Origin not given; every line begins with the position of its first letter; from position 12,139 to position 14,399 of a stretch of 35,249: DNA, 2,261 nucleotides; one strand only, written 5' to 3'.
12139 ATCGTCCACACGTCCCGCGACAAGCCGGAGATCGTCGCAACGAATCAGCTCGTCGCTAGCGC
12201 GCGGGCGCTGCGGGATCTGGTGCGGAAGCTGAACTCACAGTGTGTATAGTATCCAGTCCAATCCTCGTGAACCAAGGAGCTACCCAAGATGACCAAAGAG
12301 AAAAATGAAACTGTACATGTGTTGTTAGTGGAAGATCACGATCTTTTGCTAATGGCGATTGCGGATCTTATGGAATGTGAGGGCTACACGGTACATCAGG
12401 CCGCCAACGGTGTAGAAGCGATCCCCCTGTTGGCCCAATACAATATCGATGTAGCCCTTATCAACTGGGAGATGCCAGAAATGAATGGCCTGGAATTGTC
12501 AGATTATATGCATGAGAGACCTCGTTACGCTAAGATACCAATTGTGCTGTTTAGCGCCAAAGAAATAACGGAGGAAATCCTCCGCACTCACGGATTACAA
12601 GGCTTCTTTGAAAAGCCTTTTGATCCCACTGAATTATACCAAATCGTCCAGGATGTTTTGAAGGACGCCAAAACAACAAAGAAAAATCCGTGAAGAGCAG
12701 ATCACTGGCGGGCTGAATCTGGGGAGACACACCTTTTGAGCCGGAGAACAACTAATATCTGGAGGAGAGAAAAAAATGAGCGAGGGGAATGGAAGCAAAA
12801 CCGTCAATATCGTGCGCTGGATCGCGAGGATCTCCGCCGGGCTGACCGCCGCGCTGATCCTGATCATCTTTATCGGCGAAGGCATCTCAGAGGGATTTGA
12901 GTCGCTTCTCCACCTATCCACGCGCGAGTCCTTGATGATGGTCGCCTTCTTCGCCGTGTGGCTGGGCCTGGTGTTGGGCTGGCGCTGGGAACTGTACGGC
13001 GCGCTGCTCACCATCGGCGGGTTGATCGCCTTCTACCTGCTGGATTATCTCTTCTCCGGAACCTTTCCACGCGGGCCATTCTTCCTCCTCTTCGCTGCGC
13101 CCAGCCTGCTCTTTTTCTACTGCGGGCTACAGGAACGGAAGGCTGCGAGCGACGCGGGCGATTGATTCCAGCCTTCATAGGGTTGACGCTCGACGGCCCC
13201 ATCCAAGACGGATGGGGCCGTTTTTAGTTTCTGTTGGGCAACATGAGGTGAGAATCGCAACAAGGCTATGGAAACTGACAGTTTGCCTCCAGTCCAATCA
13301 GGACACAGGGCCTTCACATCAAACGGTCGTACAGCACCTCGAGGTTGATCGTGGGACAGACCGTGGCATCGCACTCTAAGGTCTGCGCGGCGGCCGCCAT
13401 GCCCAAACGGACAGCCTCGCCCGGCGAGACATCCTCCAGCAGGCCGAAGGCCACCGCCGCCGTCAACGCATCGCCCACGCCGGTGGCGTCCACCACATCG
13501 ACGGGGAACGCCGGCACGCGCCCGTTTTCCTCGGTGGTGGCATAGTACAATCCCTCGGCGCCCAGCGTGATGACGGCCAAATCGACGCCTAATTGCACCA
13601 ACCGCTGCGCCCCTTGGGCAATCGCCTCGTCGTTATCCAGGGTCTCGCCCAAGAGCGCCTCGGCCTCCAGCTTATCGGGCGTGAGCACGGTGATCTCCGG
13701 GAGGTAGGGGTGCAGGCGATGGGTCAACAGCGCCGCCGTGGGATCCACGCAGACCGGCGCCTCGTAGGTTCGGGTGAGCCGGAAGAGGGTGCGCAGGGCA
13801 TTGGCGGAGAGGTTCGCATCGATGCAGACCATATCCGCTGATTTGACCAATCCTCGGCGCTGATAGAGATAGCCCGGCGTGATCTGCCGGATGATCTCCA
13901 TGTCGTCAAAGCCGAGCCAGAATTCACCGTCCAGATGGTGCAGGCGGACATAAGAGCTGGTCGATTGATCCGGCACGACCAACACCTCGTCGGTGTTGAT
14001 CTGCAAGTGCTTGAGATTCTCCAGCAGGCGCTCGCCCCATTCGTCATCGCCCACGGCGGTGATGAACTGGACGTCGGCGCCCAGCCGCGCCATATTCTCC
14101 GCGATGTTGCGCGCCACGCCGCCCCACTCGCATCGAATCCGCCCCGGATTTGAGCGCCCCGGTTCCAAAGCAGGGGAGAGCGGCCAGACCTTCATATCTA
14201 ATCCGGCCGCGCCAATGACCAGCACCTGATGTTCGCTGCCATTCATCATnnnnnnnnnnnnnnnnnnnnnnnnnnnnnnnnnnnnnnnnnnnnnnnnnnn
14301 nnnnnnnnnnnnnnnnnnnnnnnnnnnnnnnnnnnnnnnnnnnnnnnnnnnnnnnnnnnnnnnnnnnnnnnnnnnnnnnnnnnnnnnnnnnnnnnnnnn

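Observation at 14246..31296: Candidate undescribed cell-envelope module: two giant DUF11-repeat proteins, two polytopic SPFH scaffolds and an unknown 318-aa protein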

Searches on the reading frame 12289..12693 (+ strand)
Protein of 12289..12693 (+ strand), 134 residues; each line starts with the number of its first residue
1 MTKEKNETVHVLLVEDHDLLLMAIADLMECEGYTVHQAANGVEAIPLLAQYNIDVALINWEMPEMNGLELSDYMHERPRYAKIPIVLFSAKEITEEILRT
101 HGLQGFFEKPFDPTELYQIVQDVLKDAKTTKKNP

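Call 5: search_protein_families(library=pfam, proteins=[window:12289-12693:+], max_evalue=0.001)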
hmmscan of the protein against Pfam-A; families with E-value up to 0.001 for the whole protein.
window:12289-12693:+ (134 aa): 1 family
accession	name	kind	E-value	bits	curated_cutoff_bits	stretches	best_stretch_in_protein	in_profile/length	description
PF00072.30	Response_reg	-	4.8e-22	78.7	30.2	1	11-120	1-110/111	Response regulator receiver domain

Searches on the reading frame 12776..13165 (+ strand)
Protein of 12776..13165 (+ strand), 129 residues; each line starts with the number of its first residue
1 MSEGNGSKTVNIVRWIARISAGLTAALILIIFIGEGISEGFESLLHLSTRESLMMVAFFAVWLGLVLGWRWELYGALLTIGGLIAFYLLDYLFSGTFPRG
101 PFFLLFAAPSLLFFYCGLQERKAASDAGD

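Call 5: search_protein_families(library=pfam, proteins=[window:12776-13165:+], max_evalue=0.001)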
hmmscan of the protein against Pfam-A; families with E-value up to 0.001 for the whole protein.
window:12776-13165:+ (129 aa): 1 family
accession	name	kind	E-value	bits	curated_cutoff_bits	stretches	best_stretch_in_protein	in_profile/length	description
PF24709.1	DUF7670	-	1.8e-13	51.3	29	1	8-123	3-116/118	Domain of unknown function (DUF7670)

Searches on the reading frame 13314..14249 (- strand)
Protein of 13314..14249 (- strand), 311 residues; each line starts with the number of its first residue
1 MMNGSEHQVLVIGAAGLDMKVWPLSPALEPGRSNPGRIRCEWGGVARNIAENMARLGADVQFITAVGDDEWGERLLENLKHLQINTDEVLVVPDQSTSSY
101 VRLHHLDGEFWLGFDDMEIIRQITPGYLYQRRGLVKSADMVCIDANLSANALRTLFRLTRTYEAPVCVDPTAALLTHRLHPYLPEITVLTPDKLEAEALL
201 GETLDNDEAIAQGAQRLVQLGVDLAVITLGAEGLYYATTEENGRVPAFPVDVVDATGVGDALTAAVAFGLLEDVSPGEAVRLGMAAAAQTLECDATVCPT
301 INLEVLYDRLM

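Call 4: search_protein_families(library=pfam, proteins=[window:13314-14249:-], max_evalue=0.01)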
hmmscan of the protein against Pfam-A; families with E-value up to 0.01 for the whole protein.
window:13314-14249:- (311 aa): 2 families
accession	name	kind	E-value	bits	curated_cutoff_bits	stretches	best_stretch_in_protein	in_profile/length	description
PF00294.29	PfkB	-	1.5e-49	169.4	25.8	1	8-295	3-294/302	pfkB family carbohydrate kinase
PF08543.17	Phos_pyr_kin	-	3.3e-09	36.9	27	1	182-292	116-233/246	Phosphomethylpyrimidine kinase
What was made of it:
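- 13314..14249 (-): PfkB-family sugar or nucleoside kinase, overlapping the TPR gene by ATGA. PfkB 1.5e-49 (call 4).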

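Call 6: search_protein_families(library=ncbifam, proteins=[window:13314-14249:-], max_evalue=0.01)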
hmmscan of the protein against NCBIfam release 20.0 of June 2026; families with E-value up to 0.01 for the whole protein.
window:13314-14249:- (311 aa): 29 families (the best 25 are shown)
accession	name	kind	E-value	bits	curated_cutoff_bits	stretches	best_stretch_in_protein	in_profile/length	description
NF007355.0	PRK09850.1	equivalog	1e-51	175.9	540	1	7-302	5-298/313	pseudouridine kinase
NF007416.0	PRK09954.1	equivalog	7e-42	143.6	561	1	11-301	62-350/362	sugar kinase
TIGR02152.1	D_ribokin_bact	equivalog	4.3e-38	131.3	299.65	1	10-290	2-280/298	ribokinase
NF008353.0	PRK11142.1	equivalog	4.7e-36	124.8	341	1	10-290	6-283/307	ribokinase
TIGR02198.1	rfaE_dom_I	equivalog_domain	5.8e-28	97.9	345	1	41-288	46-294/315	D-glycero-beta-D-manno-heptose-7-phosphate kinase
TIGR03168.1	1-PFK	subfamily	1.3e-25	89.9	216.4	1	43-303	35-295/305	hexose kinase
TIGR04382.1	myo_inos_iolC_N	equivalog_domain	1.2e-23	83.9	300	2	182-291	185-290/309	5-dehydro-2-deoxygluconokinase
TIGR03828.1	pfkB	equivalog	5.7e-23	81.4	292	1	48-302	40-293/305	1-phosphofructokinase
NF008454.0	PRK11316.1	equivalog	1e-18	67.3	521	1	43-290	50-294/475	bifunctional D-glycero-beta-D-manno-heptose-7-phosphate kinase/D-glycero-beta-D-manno-heptose 1-phosphate adenylyltransferase HldE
NF053626.1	RibKinHalex1628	equivalog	2.5e-18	66.6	330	1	43-288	38-268/293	ATP-dependent ribose-1-phosphate kinase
NF041320.1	pfkB_Halo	equivalog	1.6e-17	63.9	400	1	39-301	33-287/302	1-phosphofructokinase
NF006957.1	PRK09434.1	equivalog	6e-17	62.1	450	2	38-102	23-86/302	fructokinase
NF007321.0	PRK09813.1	equivalog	1.3e-16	60.9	247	2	204-293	168-257/261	fructoselysine 6-kinase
NF041134.1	R1P_kin_Thcocales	equivalog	1.8e-14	53.9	500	2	42-138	36-131/291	ADP-dependent ribose-1-phosphate kinase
NF040938.1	KDG_KDGal_kin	equivalog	4.8e-13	48.9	400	1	186-290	184-283/305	bifunctional 2-dehydro-3-deoxygluconokinase/2-dehydro-3-deoxygalactonokinase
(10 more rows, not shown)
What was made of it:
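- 13314..14249 (-): Pseudouridine-kinase model 175.9 bits against a cut-off of 540 (call 6).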

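Call 43: search_protein_families(library=padloc, proteins=[window:13314-14249:-], max_evalue=0.01)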
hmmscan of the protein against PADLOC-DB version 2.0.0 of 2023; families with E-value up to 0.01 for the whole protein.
window:13314-14249:- (311 aa): 0 families
